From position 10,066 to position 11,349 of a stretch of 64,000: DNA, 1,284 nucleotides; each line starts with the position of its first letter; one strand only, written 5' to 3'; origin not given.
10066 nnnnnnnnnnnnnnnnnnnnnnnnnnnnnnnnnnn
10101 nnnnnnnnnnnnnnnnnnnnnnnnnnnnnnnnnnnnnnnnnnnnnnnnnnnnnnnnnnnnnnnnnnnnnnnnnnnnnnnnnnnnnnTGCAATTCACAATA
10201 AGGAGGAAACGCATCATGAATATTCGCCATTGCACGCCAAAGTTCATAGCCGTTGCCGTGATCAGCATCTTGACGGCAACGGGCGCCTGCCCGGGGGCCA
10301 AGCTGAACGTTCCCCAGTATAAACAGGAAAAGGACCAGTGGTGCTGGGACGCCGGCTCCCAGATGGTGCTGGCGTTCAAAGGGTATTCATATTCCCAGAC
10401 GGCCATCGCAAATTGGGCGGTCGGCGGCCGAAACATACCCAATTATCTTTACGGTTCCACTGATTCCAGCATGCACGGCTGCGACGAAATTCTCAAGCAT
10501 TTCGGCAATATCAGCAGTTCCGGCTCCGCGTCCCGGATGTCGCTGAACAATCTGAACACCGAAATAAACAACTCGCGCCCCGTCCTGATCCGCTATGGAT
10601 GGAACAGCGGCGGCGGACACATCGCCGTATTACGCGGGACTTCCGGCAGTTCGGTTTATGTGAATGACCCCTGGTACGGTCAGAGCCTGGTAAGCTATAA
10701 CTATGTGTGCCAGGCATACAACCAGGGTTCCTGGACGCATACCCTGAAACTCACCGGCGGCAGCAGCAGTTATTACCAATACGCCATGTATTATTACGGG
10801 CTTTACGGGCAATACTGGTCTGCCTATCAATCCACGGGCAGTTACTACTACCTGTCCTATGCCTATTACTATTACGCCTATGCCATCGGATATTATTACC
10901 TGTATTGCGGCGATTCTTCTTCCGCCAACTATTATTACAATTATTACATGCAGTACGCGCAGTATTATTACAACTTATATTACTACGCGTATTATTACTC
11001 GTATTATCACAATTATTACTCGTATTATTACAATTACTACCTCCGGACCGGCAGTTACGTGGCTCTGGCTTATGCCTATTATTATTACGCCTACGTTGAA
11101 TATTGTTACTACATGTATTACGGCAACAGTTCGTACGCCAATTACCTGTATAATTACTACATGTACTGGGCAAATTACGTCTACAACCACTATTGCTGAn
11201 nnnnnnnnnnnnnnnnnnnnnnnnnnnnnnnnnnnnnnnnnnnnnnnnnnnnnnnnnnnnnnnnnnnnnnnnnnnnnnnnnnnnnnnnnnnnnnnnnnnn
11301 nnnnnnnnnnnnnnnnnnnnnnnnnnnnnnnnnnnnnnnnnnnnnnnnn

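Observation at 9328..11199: Promoter-equipped two-gene cassette: secreted protein plus a C39-like peptidase lipoprotein with an extreme tyrosine-rich tandem-repeat tail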

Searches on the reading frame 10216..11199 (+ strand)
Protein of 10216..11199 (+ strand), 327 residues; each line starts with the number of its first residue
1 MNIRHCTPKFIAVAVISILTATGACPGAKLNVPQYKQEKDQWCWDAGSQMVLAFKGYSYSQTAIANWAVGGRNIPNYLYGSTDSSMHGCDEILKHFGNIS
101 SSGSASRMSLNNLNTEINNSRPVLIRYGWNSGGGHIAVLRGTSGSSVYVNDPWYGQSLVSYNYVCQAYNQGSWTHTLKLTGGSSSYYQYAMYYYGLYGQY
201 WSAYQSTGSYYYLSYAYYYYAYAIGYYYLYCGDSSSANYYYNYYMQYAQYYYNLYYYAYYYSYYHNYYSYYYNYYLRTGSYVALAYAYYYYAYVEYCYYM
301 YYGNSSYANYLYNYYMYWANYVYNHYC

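Call 3: search_protein_families(library=pfam, proteins=[window:10216-11199:+], max_evalue=1)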
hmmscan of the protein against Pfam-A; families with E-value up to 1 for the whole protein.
window:10216-11199:+ (327 aa): 1 family
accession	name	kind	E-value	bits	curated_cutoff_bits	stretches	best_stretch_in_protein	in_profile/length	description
PF12385.14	Peptidase_C70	-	4.6e-11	43.2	19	1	29-161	4-136/141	Papain-like cysteine protease AvrRpt2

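Call 4: search_protein_families(library=ncbifam, proteins=[window:10216-11199:+], max_evalue=1)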
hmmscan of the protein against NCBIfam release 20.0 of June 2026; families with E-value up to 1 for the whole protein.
window:10216-11199:+ (327 aa): 1 family
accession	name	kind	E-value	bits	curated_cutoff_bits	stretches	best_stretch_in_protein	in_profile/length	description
TIGR03796.1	NHLM_micro_ABC1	equivalog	0.049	11.8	853.3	1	121-168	76-119/710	NHLP family bacteriocin export ABC transporter peptidase/permease/ATPase subunit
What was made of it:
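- On Peptidase C39 (bacteriocin leader peptidase): There is only a 0.049 NCBIfam trace (call 4).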

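Call 7: find_homologous_proteins(query=window:10216-11196:+, max_evalue=0.001)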
Query window:10216-11196:+ (327 aa): 78 proteins with E <= 0.001 among 4399 candidates.
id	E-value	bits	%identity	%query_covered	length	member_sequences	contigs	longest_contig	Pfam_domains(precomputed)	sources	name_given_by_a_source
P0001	1.9e-207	707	100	100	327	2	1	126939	PF12385.15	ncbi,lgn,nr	ncbi:MAG: papain-like cysteine protease family protein [Kiritimatiellae bacterium]|nr:papain-like cy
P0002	1.1e-115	405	62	100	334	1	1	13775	PF12385.15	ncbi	-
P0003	8.5e-109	382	63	100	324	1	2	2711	PF12385.15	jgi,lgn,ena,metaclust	metaclust:\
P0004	1.0e-105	372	63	59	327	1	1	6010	PF12385.15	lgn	-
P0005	1.7e-105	371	68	72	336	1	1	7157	PF12385.15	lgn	-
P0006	1.6e-103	365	61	57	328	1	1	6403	PF12385.15,PF13529.14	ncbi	-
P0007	3.6e-102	361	60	89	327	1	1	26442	PF12385.15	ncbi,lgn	-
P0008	6.5e-100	353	59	55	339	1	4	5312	PF12385.15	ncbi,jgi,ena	-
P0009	1.2e-98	349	56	86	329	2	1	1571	PF12385.15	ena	-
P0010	1.6e-95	339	59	76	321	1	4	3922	PF12385.15,PF13529.14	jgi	jgi:hypothetical protein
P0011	7.1e-90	320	68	56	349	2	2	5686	PF12385.15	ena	-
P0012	3.6e-89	318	55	80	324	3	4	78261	PF12385.15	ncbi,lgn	-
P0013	8.0e-89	317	63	64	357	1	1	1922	PF12385.15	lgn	-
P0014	1.4e-88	316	56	94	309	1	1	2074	PF12385.15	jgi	-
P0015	7.7e-87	310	64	64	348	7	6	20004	PF12385.15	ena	-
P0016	2.4e-86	309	61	55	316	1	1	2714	PF12385.15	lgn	-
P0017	3.5e-84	301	65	55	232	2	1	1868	PF12385.15,PF13529.14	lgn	-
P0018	8.0e-82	294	55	76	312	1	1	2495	PF12385.15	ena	-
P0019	5.1e-81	291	82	3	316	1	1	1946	PF12385.15,PF13529.14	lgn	-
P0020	7.9e-80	287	60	64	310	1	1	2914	PF12385.15,PF13529.14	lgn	-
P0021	5.1e-76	275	53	74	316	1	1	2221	PF12385.15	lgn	-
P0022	2.0e-75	273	55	55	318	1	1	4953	PF12385.15,PF13529.14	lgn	-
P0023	4.1e-74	268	56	65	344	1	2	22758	PF12385.15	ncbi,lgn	-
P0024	4.7e-73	265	53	68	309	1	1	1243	PF12385.15,PF13529.14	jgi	-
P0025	2.0e-72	263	64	48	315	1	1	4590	PF12385.15,PF13529.14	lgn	-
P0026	6.2e-72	261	53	79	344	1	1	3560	PF12385.15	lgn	-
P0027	7.9e-72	261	62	55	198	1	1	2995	PF12385.15,PF13529.14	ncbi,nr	ncbi:MAG: papain-like cysteine protease family protein, partial [Kiritimatiellia bacterium]|nr:papai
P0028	2.1e-71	259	55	66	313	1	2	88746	PF12385.15,PF13529.14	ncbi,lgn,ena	-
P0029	8.3e-70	254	53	64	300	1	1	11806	PF12385.15,PF13529.14,PF03412.22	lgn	-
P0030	7.0e-67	244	46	72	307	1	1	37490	PF12385.15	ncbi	-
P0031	1.5e-66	243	54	64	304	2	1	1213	PF12385.15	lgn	-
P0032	2.0e-66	243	54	57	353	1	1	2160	PF12385.15,PF13529.14,PF03412.22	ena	-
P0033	4.3e-65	239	54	63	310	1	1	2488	PF12385.15,PF13529.14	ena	-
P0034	2.3e-64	236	48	97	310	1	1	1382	PF12385.15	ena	-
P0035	6.0e-63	232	42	98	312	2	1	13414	PF12385.15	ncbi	-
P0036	9.9e-63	231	47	60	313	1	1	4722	PF12385.15,PF13529.14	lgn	-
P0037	8.8e-60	221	52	67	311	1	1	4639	PF12385.15,PF13529.14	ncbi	-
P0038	1.6e-59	220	46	72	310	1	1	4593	PF12385.15,PF13529.14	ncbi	-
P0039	1.3e-54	204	52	68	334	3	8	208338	PF12385.15,PF13529.14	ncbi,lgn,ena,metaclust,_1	metaclust:\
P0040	7.2e-44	169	54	47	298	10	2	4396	PF12385.15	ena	-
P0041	5.0e-43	166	50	51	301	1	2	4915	PF12385.15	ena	-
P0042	7.8e-43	165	52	47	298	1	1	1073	PF12385.15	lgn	-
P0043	2.7e-42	164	48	52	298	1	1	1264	PF12385.15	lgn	-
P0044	3.7e-42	163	49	51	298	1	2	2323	PF12385.15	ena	-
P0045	5.0e-42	163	53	47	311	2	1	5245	PF12385.15,PF13529.14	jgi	jgi:Papain-like cysteine protease AvrRpt2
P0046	2.1e-40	157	51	51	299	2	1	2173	PF12385.15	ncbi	-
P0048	3.5e-37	147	49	47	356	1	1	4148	PF12385.15,PF15780.12,PF13529.14,PF22544.3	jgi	jgi:hypothetical protein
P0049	9.6e-34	136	48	46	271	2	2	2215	PF12385.15,PF18962.8,PF13529.14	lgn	-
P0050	1.1e-33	135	40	54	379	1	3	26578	PF12385.15,PF13529.14,PF00041.28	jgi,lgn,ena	jgi:hypothetical protein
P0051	1.9e-32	131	37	56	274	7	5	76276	PF12385.15,PF18962.8,PF13529.14,PF13860.13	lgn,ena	-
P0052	2.7e-31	127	44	46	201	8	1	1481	PF12385.15,PF13529.14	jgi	jgi:hypothetical protein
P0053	4.7e-31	127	42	55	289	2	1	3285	PF12385.15,PF13529.14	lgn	-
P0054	8.8e-31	126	45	46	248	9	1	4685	PF12385.15,PF13529.14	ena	-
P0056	2.5e-29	121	44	53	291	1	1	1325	PF12385.15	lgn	-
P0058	7.5e-23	100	37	52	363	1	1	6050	PF12385.15,PF13529.14,PF00041.28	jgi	jgi:hypothetical protein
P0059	1.5e-22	99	35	55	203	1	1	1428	PF12385.15,PF13529.14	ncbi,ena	-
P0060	3.8e-20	91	40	52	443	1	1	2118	PF01839.30,PF12385.15,PF13529.14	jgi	jgi:hypothetical protein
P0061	2.2e-19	88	46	49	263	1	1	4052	-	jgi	jgi:hypothetical protein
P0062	1.7e-17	82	37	46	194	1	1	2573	PF12385.15,PF13529.14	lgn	-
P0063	1.8e-16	79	37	52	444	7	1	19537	PF12385.15,PF13529.14,PF07705.18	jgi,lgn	jgi:hypothetical protein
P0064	5.1e-16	77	35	45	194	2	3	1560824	PF12385.15,PF13529.14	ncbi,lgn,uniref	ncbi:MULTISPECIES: papain-like cysteine protease family protein [Kribbella]|uniref:Papain-like cyste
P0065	3.0e-14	71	35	46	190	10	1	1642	PF12385.15,PF13529.14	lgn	-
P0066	3.0e-14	71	31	52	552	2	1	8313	PF19408.6,PF12385.15,PF18962.8,PF13529.14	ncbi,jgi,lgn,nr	ncbi:MAG: T9SS type A sorting domain-containing protein [Carboxylicivirga sp.]|jgi:hypothetical prot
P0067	1.1e-13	70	35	53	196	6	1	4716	PF12385.15,PF13529.14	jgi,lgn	-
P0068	1.9e-13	69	33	49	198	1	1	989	PF12385.15,PF13529.14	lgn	-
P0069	2.0e-13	69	35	45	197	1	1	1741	PF12385.15,PF13529.14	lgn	-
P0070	3.3e-12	65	34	50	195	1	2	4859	PF12385.15,PF13529.14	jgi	jgi:hypothetical protein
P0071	2.3e-11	62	32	45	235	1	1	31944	PF12385.15,PF13529.14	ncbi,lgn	-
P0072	4.9e-11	61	38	46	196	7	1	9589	PF12385.15,PF13529.14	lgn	-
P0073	2.4e-10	59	33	46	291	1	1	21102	PF12385.15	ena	-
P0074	1.0e-8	53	30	40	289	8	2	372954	PF12385.15,PF13529.14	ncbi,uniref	ncbi:papain-like cysteine protease family protein [Streptomyces sp. NPDC004244]|uniref:papain-like c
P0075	3.7e-8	51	31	45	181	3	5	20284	PF12385.15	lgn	-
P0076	1.1e-7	50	33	39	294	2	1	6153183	PF12385.15,PF13529.14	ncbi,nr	ncbi:papain-like cysteine protease family protein [Streptomyces kaniharaensis]|nr:papain-like cystei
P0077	2.0e-7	49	30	39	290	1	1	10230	PF12385.15,PF13529.14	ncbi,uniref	ncbi:papain-like cysteine protease family protein [Kitasatospora sp. NPDC093558]|uniref:papain-like 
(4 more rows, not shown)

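Call 10: find_encoding_contigs(protein=P0012, flank=6000, max_places=2)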
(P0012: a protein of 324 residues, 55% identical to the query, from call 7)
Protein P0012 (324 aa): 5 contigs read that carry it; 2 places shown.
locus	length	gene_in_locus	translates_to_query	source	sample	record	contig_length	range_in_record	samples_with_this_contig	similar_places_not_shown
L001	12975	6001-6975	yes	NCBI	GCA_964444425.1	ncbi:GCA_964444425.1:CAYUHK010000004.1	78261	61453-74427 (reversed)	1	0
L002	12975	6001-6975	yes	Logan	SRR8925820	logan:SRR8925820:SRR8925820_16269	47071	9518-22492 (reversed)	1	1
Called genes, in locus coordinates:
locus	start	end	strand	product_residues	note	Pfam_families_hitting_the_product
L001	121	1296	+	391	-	PF01546:Peptidase_M20, PF07687:M20_dimer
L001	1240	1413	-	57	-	-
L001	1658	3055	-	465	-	PF00515:TPR_1 (faint), PF07719:TPR_2 (faint), PF13174:TPR_6 (faint), PF13371:TPR_9 (faint), PF13428:TPR_14 (faint), PF13432:TPR_16 (faint), PF13424:TPR_12 (faint), PF14559:TPR_19 (weak), +4 more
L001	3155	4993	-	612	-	PF00496:SBP_bac_5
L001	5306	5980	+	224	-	-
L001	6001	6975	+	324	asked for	PF12385:Peptidase_C70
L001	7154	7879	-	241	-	-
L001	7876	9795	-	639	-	PF13584:BatD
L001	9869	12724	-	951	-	PF00092:VWA, PF13519:VWA_2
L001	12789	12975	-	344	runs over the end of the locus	PF07584:BatA (weak), PF06707:DUF1194 (weak), PF00092:VWA, PF13519:VWA_2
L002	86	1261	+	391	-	PF01546:Peptidase_M20, PF07687:M20_dimer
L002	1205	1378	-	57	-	-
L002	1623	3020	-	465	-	PF00515:TPR_1 (faint), PF07719:TPR_2 (faint), PF13174:TPR_6 (faint), PF13371:TPR_9 (faint), PF13428:TPR_14 (faint), PF13432:TPR_16 (faint), PF13424:TPR_12 (faint), PF14559:TPR_19 (weak), +4 more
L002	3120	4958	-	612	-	PF00496:SBP_bac_5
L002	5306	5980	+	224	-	-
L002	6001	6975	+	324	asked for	PF12385:Peptidase_C70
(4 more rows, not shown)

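Call 11: find_encoding_contigs(protein=P0039, flank=6000, max_places=2)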
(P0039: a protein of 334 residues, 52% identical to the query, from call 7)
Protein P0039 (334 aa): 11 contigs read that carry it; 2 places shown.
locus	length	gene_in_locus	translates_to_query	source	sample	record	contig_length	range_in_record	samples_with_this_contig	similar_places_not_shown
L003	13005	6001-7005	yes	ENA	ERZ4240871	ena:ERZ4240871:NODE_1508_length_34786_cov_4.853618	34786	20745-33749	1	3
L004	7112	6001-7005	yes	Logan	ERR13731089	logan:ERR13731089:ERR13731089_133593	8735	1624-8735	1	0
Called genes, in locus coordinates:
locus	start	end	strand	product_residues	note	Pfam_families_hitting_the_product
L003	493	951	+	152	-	PF01257:2Fe-2S_thioredx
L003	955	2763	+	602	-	PF01512:Complex1_51K, PF10589:NADH_4Fe-4S, PF13237:Fer4_10, PF00037:Fer4, PF12837:Fer4_6 (weak), PF12838:Fer4_7, PF13187:Fer4_9, PF14697:Fer4_21 (weak), +2 more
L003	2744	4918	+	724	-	PF13510:Fer2_4, PF14691:Fer4_20, PF01262:AlaDh_PNT_C (faint), PF03486:HI0933_like (faint), PF07992:Pyr_redox_2, PF00890:FAD_binding_2 (faint), PF13450:NAD_binding_8, PF00070:Pyr_redox (weak), +3 more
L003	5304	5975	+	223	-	-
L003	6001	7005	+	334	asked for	PF12385:Peptidase_C70, PF13529:Peptidase_C39_2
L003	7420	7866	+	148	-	PF00011:HSP20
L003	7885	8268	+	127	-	PF00011:HSP20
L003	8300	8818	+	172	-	PF00011:HSP20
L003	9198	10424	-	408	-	PF07690:MFS_1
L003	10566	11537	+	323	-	PF00535:Glycos_transf_2, PF10111:Glyco_tranf_2_2 (weak)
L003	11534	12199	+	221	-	PF25087:GMPPB_C (faint), PF25084:LbH_EIF2B (weak), PF00132:Hexapep (weak)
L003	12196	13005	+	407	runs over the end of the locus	PF00278:Orn_DAP_Arg_deC (weak), PF01168:Ala_racemase_N (weak), PF02784:Orn_Arg_deC_N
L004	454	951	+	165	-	PF01257:2Fe-2S_thioredx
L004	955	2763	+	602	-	PF01512:Complex1_51K, PF10589:NADH_4Fe-4S, PF13237:Fer4_10, PF00037:Fer4, PF12837:Fer4_6 (weak), PF12838:Fer4_7, PF13187:Fer4_9, PF14697:Fer4_21 (weak), +2 more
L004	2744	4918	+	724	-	PF13510:Fer2_4, PF14691:Fer4_20, PF01262:AlaDh_PNT_C (faint), PF03486:HI0933_like (faint), PF07992:Pyr_redox_2, PF00890:FAD_binding_2 (faint), PF13450:NAD_binding_8, PF00070:Pyr_redox (weak), +3 more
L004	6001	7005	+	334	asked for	PF12385:Peptidase_C70, PF13529:Peptidase_C39_2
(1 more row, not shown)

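Call 13: find_encoding_contigs(protein=P0028, flank=6000, max_places=1)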
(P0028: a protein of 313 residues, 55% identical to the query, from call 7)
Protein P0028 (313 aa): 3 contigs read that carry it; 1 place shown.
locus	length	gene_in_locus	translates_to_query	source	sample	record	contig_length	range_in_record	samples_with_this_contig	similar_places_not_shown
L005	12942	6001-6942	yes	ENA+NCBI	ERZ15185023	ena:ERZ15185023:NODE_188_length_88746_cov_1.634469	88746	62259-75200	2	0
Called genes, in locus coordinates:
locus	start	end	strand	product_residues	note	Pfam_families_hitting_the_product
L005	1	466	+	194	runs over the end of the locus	PF02283:CobU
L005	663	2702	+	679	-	-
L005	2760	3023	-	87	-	PF17815:PDZ_3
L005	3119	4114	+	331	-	PF01797:Y1_Tnp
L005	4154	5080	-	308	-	PF02517:Rce1-like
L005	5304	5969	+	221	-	-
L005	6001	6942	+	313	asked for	PF12385:Peptidase_C70, PF13529:Peptidase_C39_2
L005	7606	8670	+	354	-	PF02277:DBI_PRT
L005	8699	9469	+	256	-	PF02654:CobS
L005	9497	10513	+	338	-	PF01497:Peripla_BP_2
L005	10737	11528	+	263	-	PF01416:PseudoU_synth_1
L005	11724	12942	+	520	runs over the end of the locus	PF07690:MFS_1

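Call 14: find_encoding_contigs(protein=P0030, flank=6000, max_places=1)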
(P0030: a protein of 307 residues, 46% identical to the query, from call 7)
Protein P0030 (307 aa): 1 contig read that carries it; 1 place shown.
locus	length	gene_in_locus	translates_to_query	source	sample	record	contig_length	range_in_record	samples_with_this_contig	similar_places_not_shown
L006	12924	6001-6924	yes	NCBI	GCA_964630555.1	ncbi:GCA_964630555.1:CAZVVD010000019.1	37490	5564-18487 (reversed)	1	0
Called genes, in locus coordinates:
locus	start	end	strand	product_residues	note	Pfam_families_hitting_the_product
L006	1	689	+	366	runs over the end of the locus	PF02706:Wzz (weak)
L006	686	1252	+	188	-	PF00908:dTDP_sugar_isom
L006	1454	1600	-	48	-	-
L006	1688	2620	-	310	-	PF00892:EamA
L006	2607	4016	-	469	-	PF00515:TPR_1 (faint), PF07719:TPR_2 (faint), PF13174:TPR_6 (faint), PF13371:TPR_9 (faint), PF13424:TPR_12 (faint), PF13428:TPR_14 (faint), PF14559:TPR_19 (weak), PF13181:TPR_8 (weak), +6 more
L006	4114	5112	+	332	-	PF01520:Amidase_3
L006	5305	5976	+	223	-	-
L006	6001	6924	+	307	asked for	PF12385:Peptidase_C70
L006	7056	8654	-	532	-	PF01171:ATP_bind_3, PF09179:TilS, PF11734:TilS_C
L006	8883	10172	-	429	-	PF02403:Seryl_tRNA_N, PF00587:tRNA-synt_2b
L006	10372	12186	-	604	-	PF02518:HATPase_c (weak), PF13589:HATPase_c_3, PF01119:DNA_mis_repair, PF08676:MutL_C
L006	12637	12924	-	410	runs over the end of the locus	PF00764:Arginosuc_synth, PF20979:Arginosuc_syn_C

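Call 23: find_related_loci(query=A2, collection=genome_contigs, flank=4000)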
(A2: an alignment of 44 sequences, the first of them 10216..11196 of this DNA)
Query A2 (327 aa) in genome_contigs; peptide patterns used: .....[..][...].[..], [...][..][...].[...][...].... (x = any residue, [..] = any of these).
451 stretches matched a pattern; 184 encode a relative of the query (tblastn E <= 1e-3); the best 80 are kept; 79 distinct loci.
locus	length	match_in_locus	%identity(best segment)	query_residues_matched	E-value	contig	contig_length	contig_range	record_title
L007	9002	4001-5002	62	1-327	1e-82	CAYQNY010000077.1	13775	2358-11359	MAG TPA_asm: uncultured Verrucomicrobiota bacterium isolate binchicken_co47_169 genome assembly, contig: NODE_3179_lengt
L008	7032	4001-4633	63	1-209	2e-80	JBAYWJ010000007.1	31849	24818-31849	MAG: Kiritimatiellia bacterium isolate SO_2016_LW3_80 scaffold02133_LW162_2016, whole genome shotgun sequence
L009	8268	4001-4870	60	1-292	5e-77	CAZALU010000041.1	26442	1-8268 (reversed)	MAG TPA_asm: uncultured Verrucomicrobiota bacterium isolate SRP192927_co2_851 genome assembly, contig: NODE_2534_length_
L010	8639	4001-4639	56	1-214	3e-70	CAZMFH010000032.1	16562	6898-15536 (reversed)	MAG TPA_asm: uncultured Verrucomicrobiota bacterium isolate SRP263991_co7_842 genome assembly, contig: NODE_6061_length_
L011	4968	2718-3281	59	1-180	1e-66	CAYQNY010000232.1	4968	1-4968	MAG TPA_asm: uncultured Verrucomicrobiota bacterium isolate binchicken_co47_169 genome assembly, contig: NODE_14308_leng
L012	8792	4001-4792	55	1-262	2e-63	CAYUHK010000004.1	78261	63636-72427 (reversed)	MAG TPA_asm: uncultured Verrucomicrobiota bacterium isolate SRP192927_co1_485 genome assembly, contig: NODE_318_length_7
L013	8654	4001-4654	52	1-222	8e-62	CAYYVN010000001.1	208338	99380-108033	MAG TPA_asm: uncultured Verrucomicrobiota bacterium isolate binchicken_co39_575 genome assembly, contig: NODE_51_length_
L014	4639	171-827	52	19-237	8e-60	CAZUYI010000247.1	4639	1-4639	MAG TPA_asm: uncultured Verrucomicrobiota bacterium isolate SRP192927_co7_636 genome assembly, contig: NODE_45688_length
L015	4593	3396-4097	46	1-234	8e-59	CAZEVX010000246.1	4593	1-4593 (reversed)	MAG TPA_asm: uncultured Verrucomicrobiota bacterium isolate SRP263991_co1_91 genome assembly, contig: NODE_32326_length_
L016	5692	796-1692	42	1-319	1e-52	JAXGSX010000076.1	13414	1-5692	MAG: Kiritimatiellia bacterium isolate AnMBR.bin383 bin383_76, whole genome shotgun sequence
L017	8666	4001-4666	46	30-264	5e-51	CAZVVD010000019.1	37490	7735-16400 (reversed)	MAG TPA_asm: uncultured Verrucomicrobiota bacterium isolate SRP192927_co5_128 genome assembly, contig: NODE_976_length_3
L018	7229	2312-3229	57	1-319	1e-71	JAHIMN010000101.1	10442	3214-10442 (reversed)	MAG: Verrucomicrobia bacterium isolate KR13_N2.mb.73 KR13_N2.mb.73_k141_139080, whole genome shotgun sequence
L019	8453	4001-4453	52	27-179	7e-44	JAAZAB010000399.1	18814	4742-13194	MAG: Lentisphaerae bacterium isolate AS06rmzACSIP_375 521886_AS06, whole genome shotgun sequence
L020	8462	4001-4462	48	27-179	2e-38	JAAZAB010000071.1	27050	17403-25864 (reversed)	MAG: Lentisphaerae bacterium isolate AS06rmzACSIP_375 97410_AS06, whole genome shotgun sequence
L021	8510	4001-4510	45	27-180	2e-37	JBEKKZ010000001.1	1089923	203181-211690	MAG: Verrucomicrobiota bacterium isolate SPRUCE 359 SPRUCE_359_1, whole genome shotgun sequence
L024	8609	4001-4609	39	4-198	4e-35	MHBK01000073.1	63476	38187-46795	MAG: Lentisphaerae bacterium GWF2_57_35 gwf2_scaffold_903, whole genome shotgun sequence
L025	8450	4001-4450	43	30-179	1e-34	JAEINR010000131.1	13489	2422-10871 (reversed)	MAG: Desulfobacterium sp. isolate MAG9 NODE_2451_length_13489_cov_9.948106, whole genome shotgun sequence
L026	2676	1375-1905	40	9-185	2e-34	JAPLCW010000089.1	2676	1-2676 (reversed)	MAG: Candidatus Auribacterota bacterium isolate LacPavin_0920_SED2_MAG_54_22 LacPavin_0920_SED2_scaffold_931130, whole g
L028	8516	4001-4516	40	9-180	5e-34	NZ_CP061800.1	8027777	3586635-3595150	Desulfonema magnum strain 4be13 chromosome, complete genome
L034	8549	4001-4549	40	9-179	2e-31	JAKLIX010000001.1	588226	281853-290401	MAG: Bacteroidetes bacterium isolate RA.bin97 RA.bin97_1, whole genome shotgun sequence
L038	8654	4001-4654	35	6-206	1e-28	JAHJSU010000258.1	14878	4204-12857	MAG: Elusimicrobia bacterium isolate OS_PC_MetaG.mb.28 OS_PC_MetaG.mb.28_k141_508062, whole genome shotgun sequence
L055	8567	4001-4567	31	2-180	2e-20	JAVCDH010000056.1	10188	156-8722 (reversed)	MAG: Candidatus Euphemobacter frigidus isolate MAG_3300031227_11 Ga0307928_10004840, whole genome shotgun sequence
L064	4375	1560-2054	33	30-182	2e-17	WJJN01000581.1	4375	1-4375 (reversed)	MAG: candidate division KSB1 bacterium isolate Bin_079 k141_1871927, whole genome shotgun sequence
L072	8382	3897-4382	37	29-179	3e-16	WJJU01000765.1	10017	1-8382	MAG: Chitinivibrionales bacterium isolate RBin_299 k141_4018341, whole genome shotgun sequence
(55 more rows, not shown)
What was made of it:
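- Several source metagenome-assembled genomes (MAGs) come from anaerobic reactors, judging by their record titles (call 23).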

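Call 25: predict_structure(alignment_id=A2)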
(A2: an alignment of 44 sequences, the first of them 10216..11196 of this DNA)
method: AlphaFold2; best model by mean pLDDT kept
length: 327 residues; sequences in the alignment: 44
mean_pLDDT: 86.4   pTM: 0.58
mean pLDDT of the five models: 86.4, 86.0, 85.9, 85.3, 84.5
residues with pLDDT >= 90: 212; 70-90: 82; 50-70: 6; < 50: 27
segments of 3 or more residues with pLDDT < 50: 1-27
pLDDT, mean of each block of 10 residues (from residue 1): 33 34 48 92 96 88 97 93 92 94 96 86 94 92 94 95 87 94 71 84 90 96 88 81 94 90 92 96 95 92 89 97 95
secondary structure, 60 per line:
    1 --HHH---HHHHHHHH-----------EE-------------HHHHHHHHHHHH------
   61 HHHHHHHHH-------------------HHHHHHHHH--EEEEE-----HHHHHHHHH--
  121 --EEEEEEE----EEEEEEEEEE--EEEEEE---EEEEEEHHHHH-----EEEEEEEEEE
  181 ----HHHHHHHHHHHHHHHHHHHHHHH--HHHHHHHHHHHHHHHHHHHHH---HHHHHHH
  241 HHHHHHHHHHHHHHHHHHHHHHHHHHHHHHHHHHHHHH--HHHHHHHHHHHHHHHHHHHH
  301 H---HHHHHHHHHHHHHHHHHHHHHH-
elements in order: H9-16 H43-54 H61-69 H89-97 E100-104 H110-118 E123-129 E134-143 E146-151 E155-160 H161-165 E171-180 H185-207 H210-230 H234-278 H281-301 H305-326
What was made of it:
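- AF2 predicts five helices, with per-10-residue mean pLDDT of 81-97 from residue 191 on (call 25). The tail is predicted to be folded helices, not disordered (call 25).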
